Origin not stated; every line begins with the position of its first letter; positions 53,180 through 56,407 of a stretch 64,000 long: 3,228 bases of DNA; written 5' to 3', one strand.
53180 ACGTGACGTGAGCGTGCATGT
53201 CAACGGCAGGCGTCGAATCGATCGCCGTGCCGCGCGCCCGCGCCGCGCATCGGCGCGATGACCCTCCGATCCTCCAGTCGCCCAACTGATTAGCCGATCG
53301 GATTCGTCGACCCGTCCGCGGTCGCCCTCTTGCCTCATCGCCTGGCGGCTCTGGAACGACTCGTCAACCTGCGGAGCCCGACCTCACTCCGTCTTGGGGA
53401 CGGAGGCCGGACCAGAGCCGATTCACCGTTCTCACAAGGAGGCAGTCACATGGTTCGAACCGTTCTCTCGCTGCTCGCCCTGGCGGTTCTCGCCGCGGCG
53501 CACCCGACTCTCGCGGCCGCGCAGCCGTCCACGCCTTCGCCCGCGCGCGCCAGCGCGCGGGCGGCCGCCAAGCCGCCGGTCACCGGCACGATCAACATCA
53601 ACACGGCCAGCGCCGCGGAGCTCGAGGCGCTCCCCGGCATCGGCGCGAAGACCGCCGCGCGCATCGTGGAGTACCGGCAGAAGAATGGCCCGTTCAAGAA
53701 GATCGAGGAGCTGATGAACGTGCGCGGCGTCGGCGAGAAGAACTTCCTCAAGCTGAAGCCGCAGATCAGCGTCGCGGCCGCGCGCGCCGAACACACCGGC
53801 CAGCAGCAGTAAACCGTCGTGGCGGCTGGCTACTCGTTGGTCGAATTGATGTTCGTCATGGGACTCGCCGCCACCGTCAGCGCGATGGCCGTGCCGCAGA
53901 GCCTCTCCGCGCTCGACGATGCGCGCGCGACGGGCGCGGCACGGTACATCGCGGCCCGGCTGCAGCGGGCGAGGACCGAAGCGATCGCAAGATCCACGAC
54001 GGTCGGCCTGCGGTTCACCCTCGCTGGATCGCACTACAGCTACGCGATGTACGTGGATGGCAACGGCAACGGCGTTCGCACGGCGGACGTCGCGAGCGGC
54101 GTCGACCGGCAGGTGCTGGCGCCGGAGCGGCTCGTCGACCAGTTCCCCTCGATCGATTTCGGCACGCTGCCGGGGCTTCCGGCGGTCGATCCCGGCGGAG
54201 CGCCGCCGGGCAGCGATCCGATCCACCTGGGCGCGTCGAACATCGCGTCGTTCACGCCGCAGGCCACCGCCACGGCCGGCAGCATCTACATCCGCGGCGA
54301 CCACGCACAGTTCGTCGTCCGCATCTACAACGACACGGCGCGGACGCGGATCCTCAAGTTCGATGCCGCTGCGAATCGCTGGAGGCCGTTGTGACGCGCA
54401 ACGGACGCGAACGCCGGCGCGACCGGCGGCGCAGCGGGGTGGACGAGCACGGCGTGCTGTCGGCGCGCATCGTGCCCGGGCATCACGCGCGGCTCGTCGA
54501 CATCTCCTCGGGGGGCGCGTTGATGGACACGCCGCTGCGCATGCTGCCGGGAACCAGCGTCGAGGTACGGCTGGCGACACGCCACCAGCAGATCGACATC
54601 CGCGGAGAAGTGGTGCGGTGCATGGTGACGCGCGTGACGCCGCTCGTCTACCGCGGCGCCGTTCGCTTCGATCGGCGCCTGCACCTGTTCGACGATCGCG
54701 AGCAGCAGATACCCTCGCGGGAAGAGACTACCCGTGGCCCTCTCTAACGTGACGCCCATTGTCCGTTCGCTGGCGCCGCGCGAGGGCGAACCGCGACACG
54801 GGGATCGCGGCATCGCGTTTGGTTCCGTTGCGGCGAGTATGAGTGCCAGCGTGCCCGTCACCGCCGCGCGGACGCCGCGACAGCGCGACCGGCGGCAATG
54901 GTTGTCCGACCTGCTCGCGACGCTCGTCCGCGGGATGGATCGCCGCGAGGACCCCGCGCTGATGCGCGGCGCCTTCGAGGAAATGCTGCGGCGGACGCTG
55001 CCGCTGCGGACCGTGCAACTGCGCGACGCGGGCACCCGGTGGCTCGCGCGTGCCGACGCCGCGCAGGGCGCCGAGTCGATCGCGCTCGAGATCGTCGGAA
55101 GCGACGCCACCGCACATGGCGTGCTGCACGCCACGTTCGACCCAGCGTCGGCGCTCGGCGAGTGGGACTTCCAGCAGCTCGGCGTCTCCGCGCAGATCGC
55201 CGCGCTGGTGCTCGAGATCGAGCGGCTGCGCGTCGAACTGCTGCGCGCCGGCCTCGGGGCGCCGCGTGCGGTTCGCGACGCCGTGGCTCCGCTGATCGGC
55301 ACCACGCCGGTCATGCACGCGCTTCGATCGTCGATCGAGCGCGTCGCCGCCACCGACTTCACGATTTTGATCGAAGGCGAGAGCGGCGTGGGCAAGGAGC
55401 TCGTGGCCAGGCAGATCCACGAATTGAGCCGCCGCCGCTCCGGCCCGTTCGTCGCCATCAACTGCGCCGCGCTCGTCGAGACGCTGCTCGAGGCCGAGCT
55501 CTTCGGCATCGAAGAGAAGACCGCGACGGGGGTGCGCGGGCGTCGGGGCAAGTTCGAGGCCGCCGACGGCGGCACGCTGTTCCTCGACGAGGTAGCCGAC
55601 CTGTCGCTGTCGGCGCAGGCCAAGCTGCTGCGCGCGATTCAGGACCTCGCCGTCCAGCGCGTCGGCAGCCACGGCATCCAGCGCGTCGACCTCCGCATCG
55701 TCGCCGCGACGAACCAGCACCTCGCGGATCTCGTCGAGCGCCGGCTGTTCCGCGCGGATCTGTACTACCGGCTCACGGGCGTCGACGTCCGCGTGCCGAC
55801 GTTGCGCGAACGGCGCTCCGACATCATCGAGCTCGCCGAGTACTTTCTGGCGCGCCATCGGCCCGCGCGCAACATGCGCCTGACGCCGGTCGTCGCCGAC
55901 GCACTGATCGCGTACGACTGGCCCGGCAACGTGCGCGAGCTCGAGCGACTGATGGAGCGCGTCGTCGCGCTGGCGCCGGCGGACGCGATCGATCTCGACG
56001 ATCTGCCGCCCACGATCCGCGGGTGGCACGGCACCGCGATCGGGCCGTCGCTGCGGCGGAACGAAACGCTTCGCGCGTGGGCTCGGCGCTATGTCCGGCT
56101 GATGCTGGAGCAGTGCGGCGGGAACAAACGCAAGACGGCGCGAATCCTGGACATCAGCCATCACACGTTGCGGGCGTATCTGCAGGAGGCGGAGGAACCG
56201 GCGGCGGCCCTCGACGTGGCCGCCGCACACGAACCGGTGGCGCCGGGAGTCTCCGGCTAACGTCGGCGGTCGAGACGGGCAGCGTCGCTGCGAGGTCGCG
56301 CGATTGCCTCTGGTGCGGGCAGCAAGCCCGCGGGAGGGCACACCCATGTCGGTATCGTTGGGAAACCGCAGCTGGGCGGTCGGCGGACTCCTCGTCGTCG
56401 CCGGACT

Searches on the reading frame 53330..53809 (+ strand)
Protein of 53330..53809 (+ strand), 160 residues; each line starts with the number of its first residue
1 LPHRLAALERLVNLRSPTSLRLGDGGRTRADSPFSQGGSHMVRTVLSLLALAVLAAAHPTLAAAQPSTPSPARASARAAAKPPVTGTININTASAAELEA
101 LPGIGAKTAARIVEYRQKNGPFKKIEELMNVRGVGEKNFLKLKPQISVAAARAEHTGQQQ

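Call 15: search_protein_families(library=pfam, proteins=[window:53330-53809:+], max_evalue=0.01)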
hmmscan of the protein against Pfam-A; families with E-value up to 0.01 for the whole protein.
window:53330-53809:+ (160 aa): 12 families
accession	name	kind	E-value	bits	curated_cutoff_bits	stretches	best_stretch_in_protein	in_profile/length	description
PF12836.13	HHH_3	-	1.7e-24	86.2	27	1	87-146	5-64/65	Helix-hairpin-helix motif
PF00633.29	HHH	-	1.4e-12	47.2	24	1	89-115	4-30/30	Helix-hairpin-helix motif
PF03934.19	T2SSK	-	4.9e-07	30.5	24.2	1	88-148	1-62/63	Type II secretion system (T2SS), protein K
PF14520.12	HHH_5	-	5.6e-07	30.4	27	1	92-114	31-53/57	Helix-hairpin-helix domain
PF21176.3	RecR_HhH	-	3.4e-05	24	27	1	97-112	7-22/45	RecR, helix-hairpin-helix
PF21687.3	T2SSK_1st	-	3.6e-05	24.9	26.2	1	112-148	68-104/107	Type II secretion system (T2SS), protein K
PF14716.13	HHH_8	-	7.5e-05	23.5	30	1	93-117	45-69/73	Helix-hairpin-helix domain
PF14579.12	HHH_6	-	0.0001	22.9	25.6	1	98-131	27-60/90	Helix-hairpin-helix motif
PF12826.13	HHH_2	-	0.00019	22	27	0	89-117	28-56/64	Helix-hairpin-helix motif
PF02371.22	Transposase_20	-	0.00072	20.3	21.3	0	97-133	3-39/87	Transposase IS116/IS110/IS902 family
PF06514.17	PsbU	-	0.0043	17.5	24.5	1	85-138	12-61/93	Photosystem II 12 kDa extrinsic protein (PsbU)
PF04919.18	DUF655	-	0.0069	16.8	22.2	1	97-130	117-149/181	Protein of unknown function (DUF655)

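Call 59: search_protein_families(library=ncbifam, proteins=[window:53330-53809:+], max_evalue=0.001)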
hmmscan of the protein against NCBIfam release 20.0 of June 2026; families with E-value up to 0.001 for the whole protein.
window:53330-53809:+ (160 aa): 5 families
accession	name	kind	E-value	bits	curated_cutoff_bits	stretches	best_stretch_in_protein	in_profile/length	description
TIGR01259.1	comE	subfamily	2.5e-22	79.1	152.35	1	85-148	57-120/120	comEA protein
TIGR00426.1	TIGR00426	subfamily_domain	1e-18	67.1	53.1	1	87-147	7-68/69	competence protein ComEA helix-hairpin-helix repeat region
NF037980.1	T2SS_GspK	equivalog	1.2e-06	28.4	130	1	80-138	206-263/307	type II secretion system minor pseudopilin GspK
TIGR00084.2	ruvA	equivalog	0.00048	19.8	85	0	90-113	104-127/202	Holliday junction branch migration protein RuvA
NF002708.1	PRK02515.1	equivalog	0.0007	19.5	85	1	44-139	11-106/137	photosystem II complex extrinsic protein PsbU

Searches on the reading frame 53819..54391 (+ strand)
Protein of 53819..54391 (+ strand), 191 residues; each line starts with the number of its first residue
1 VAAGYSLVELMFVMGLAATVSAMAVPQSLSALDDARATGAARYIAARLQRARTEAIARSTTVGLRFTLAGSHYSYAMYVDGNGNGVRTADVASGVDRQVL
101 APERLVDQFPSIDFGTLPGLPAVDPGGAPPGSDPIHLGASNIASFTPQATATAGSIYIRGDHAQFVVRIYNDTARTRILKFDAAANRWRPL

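Call 15: search_protein_families(library=pfam, proteins=[window:53819-54391:+], max_evalue=0.01)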
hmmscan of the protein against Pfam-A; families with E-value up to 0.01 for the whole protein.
window:53819-54391:+ (191 aa): 1 family
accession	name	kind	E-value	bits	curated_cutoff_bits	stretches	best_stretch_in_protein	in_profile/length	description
PF12019.13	GspH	-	8.2e-07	29.9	21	1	40-115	1-78/108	Type II transport protein GspH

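Call 59: search_protein_families(library=ncbifam, proteins=[window:53819-54391:+], max_evalue=0.001)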
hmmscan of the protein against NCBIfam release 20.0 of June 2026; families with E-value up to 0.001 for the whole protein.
window:53819-54391:+ (191 aa): 3 families
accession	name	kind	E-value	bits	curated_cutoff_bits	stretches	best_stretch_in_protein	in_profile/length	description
TIGR01708.2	typeII_sec_gspH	equivalog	1.8e-08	34.5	80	1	3-98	2-95/169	type II secretion system minor pseudopilin GspH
TIGR02596.1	TIGR02596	subfamily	2.3e-07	31.1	70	1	6-67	2-63/196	Verru_Chthon cassette protein D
NF047827.1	T3SSXpsH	equivalog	3.6e-07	30.1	160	1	4-61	2-59/145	type II secretion system protein XpsH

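Call 60: search_protein_families(library=padloc, proteins=[window:53819-54391:+], max_evalue=0.01)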
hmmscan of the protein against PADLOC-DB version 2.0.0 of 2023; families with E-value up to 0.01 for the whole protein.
window:53819-54391:+ (191 aa): 0 families

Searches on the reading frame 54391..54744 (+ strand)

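Call 15: search_protein_families(library=pfam, proteins=[window:54391-54744:+], max_evalue=0.01)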
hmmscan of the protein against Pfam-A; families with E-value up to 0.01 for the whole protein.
window:54391-54744:+ (118 aa): 1 family
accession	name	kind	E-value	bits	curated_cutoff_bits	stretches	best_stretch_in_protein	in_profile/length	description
PF07238.19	PilZ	-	2.3e-09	37.9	22.5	1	8-84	2-79/102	PilZ domain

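Call 59: search_protein_families(library=ncbifam, proteins=[window:54391-54744:+], max_evalue=0.001)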
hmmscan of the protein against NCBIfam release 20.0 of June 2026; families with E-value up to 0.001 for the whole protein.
window:54391-54744:+ (118 aa): 1 family
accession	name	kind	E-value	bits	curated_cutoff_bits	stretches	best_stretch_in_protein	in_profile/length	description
TIGR02266.1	gmx_TIGR02266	paralog_domain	0.00073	19.7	68.7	1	34-77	20-65/96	TIGR02266 family protein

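Call 60: search_protein_families(library=padloc, proteins=[window:54391-54744:+], max_evalue=0.01)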
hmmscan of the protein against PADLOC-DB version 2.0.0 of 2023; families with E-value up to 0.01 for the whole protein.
window:54391-54744:+ (118 aa): 0 families

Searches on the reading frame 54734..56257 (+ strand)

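Call 15: search_protein_families(library=pfam, proteins=[window:54734-56257:+], max_evalue=0.01)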
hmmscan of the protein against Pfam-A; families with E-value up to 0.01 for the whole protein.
window:54734-56257:+ (508 aa): 8 families
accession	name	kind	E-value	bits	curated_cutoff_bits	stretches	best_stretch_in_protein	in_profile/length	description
PF00158.32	Sigma54_activat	-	6e-59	198.9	20.2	1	187-352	1-167/168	Sigma-54 interaction domain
PF14532.12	Sigma54_activ_2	-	1.1e-21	77.9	25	1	188-357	1-138/138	Sigma-54 interaction domain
PF25601.1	AAA_lid_14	-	2.8e-21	75.5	27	1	358-429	1-75/87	AAA+ ATPase lid domain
PF07728.20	AAA_5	-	5.8e-05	23.6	22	1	211-328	2-123/139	AAA domain (dynein-related subfamily)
PF02954.25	HTH_8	-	9.7e-05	22.5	22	1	457-481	13-37/42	Bacterial regulatory protein, Fis family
PF00004.35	AAA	-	0.00041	21.2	21.2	1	211-342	1-121/131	ATPase family associated with various cellular activities (AAA)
PF01078.27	Mg_chelatase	-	0.0013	18.6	20.3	0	266-327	94-157/207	Magnesium chelatase, subunit ChlI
PF13191.12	AAA_16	-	0.0015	19.5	32.6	1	192-306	7-124/167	AAA ATPase domain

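Call 59: search_protein_families(library=ncbifam, proteins=[window:54734-56257:+], max_evalue=0.001)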
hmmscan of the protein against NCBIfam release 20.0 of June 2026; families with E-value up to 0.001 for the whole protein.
window:54734-56257:+ (508 aa): 25 families
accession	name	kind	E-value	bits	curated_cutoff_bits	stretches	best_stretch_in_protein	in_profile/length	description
NF003451.0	PRK05022.1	equivalog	9.9e-87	291.8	476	1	176-417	179-426/512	nitric oxide reductase transcriptional regulator NorR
NF041552.1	TF_PrdR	equivalog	6e-84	282.4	795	1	165-483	249-573/577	sigma-54 dependent transcriptional regulator PrdR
TIGR01817.1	nifA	equivalog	7.3e-84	282.4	528.85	1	185-424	196-438/534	nif-specific transcriptional activator NifA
TIGR01818.1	ntrC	equivalog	1.4e-81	274.7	558.6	1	177-459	126-412/463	nitrogen regulation protein NR(I)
TIGR02915.1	PEP_resp_reg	equivalog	3.6e-80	270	502.6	1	139-484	92-440/445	PEP-CTERM-box response regulator transcription factor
NF008469.0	PRK11361.1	equivalog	1.2e-78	264.9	714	1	187-486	145-454/461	acetoacetate metabolism transcriptional regulator AtoC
NF007689.0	PRK10365.1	equivalog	7.1e-78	262.4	760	1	179-483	133-439/441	sigma-54-dependent response regulator transcription factor ZraR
TIGR02329.1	propionate_PrpR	equivalog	1.2e-76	258.4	499.2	1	169-484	196-525/526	propionate catabolism operon regulatory protein PrpR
NF038308.1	RNA_repair_RtcR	equivalog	2.6e-76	257.6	650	1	187-432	182-440/530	RNA repair transcriptional activator RtcR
NF050807.1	TransRegFlbDCaul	equivalog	8.7e-76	255.6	750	1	179-489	112-441/454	sigma-54-dependent transcriptional regulator FlbD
NF011953.0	PRK15424.1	equivalog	2.1e-71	241.2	703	1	179-486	213-534/538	propionate catabolism operon regulatory protein PrpR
NF051870.1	NAssimRespRegNtrX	equivalog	6.2e-70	236.3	600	1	167-479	121-443/452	nitrogen assimilation response regulator NtrX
TIGR02974.1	phageshock_pspF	equivalog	2.2e-69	234.2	443.55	1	187-423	1-242/336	phage shock protein operon transcriptional activator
NF041906.1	V4R_TF_MobR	exception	6.2e-69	232.9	999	1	198-481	245-539/544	phenol degradation transcriptional regulator MobR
NF041946.1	LuxO_transreg_Vib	equivalog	3.8e-66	223.8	800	1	186-434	134-386/463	quorum-sensing sigma-54 dependent transcriptional regulator LuxO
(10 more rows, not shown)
